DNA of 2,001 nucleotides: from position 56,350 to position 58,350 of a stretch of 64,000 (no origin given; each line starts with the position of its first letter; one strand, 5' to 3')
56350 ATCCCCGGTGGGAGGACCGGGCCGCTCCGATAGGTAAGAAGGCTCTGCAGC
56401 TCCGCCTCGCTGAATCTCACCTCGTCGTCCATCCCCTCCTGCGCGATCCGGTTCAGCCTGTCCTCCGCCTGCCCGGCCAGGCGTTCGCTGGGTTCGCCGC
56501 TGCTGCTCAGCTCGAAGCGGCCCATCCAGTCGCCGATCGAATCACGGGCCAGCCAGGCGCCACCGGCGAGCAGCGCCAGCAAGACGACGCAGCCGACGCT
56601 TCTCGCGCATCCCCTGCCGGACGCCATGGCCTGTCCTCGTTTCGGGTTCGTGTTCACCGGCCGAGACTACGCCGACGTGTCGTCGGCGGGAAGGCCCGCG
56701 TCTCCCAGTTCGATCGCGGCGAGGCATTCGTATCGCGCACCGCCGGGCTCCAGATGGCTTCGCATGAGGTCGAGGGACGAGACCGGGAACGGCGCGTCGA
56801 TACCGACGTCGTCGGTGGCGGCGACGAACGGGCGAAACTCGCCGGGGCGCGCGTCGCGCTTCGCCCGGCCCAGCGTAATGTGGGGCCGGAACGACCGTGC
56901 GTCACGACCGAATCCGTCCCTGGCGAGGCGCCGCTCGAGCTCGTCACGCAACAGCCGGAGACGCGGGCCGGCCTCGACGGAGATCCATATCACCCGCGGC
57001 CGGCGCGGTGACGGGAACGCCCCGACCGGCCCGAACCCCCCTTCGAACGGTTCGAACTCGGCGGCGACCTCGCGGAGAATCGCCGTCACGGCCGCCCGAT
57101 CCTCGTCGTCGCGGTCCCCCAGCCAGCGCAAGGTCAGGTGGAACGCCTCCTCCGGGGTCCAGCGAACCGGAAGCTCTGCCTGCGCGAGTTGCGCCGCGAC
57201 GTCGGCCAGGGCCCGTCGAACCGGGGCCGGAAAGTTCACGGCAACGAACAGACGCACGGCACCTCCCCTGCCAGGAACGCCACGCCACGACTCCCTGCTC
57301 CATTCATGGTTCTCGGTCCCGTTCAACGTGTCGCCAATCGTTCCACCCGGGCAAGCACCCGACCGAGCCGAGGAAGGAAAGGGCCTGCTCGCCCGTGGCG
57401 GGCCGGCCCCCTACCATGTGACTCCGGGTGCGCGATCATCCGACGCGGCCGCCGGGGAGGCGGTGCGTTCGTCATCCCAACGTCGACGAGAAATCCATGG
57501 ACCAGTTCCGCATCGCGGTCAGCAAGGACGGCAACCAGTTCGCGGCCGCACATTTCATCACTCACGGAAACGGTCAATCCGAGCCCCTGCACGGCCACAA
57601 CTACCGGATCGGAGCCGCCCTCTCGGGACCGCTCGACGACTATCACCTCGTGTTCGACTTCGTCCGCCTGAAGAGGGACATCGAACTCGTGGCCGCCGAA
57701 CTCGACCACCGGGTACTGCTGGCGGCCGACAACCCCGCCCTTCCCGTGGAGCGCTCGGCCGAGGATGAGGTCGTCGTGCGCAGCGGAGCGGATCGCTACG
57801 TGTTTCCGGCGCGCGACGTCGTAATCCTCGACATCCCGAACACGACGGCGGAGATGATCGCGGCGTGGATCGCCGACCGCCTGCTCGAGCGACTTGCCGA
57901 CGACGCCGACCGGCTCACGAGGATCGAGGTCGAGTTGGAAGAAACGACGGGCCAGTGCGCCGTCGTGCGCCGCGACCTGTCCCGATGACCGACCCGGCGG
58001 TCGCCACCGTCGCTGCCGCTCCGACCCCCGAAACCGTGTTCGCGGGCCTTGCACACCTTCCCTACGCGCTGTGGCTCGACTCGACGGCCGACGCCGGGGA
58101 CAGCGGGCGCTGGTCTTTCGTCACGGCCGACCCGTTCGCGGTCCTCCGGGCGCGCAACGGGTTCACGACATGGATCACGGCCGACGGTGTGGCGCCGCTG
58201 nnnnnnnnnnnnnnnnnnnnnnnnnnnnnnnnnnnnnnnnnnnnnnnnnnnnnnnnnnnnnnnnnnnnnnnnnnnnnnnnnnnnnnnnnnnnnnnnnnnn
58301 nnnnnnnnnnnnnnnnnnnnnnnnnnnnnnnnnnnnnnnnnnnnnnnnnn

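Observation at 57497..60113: Cys-less PTPS/QueD-like gene coupled to pabB-pabA: candidate FolB-bypass (PTPS-III-like) folate module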

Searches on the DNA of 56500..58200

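Call 5: search_rna_families(source=window, start=56500, end=58200, threshold=evalue, max_evalue=10)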
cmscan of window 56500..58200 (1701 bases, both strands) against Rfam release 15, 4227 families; matches with E-value up to 10: 4.
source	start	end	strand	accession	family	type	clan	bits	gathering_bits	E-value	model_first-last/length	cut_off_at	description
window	57806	57913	-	RF04012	MIR7532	Gene; miRNA;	-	21.5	100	1.2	1-106/106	no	MIR7532 microRNA precursor family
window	58018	58101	-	RF02801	PyrR201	Gene; snRNA; snoRNA; HACA-box;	-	19.1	49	3.5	1-68/68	no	Pyrobaculum sRNA 201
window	57222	57289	-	RF00642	mir-23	Gene; miRNA;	-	16.8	52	3.5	1-73/73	no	mir-23 microRNA precursor family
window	57758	57832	-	RF01059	mir-598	Gene; miRNA;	-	16.5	69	5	10-68/80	no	mir-598 microRNA precursor family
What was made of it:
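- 57327..57496 (.): Divergent intergenic region between the LigT-like gene (minus strand) and the operon. It presumably holds the promoter. No riboswitch or conserved structure was found. No Rfam hit of note even at E <= 10 (call 5).
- Tried and rejected: Rfam at E <= 10 gave only microRNA/snoRNA noise (call 5).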

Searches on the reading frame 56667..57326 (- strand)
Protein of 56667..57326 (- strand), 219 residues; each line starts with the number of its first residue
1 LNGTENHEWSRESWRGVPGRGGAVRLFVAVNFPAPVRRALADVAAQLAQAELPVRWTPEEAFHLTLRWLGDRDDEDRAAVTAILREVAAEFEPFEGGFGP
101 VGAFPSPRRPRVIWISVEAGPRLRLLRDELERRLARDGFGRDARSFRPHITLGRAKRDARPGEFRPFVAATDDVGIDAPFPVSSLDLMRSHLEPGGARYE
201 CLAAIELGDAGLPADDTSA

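Call 7: search_protein_families(library=pfam, proteins=[window:56667-57326:-], max_evalue=0.001)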
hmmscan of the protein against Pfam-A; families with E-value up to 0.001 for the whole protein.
window:56667-57326:- (219 aa): 3 families
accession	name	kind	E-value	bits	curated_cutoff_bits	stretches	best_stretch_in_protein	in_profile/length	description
PF02834.22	LigT_PEase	-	5.6e-26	91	23.3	2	33-114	4-87/87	LigT like Phosphoesterase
PF13563.12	2_5_RNA_ligase2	-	9.3e-20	71.6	27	1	57-191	21-149/152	2'-5' RNA ligase superfamily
PF10469.15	AKAP7_NLS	-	6.8e-07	29.8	24.4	1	57-160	38-154/208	AKAP7 2'5' RNA ligase-like domain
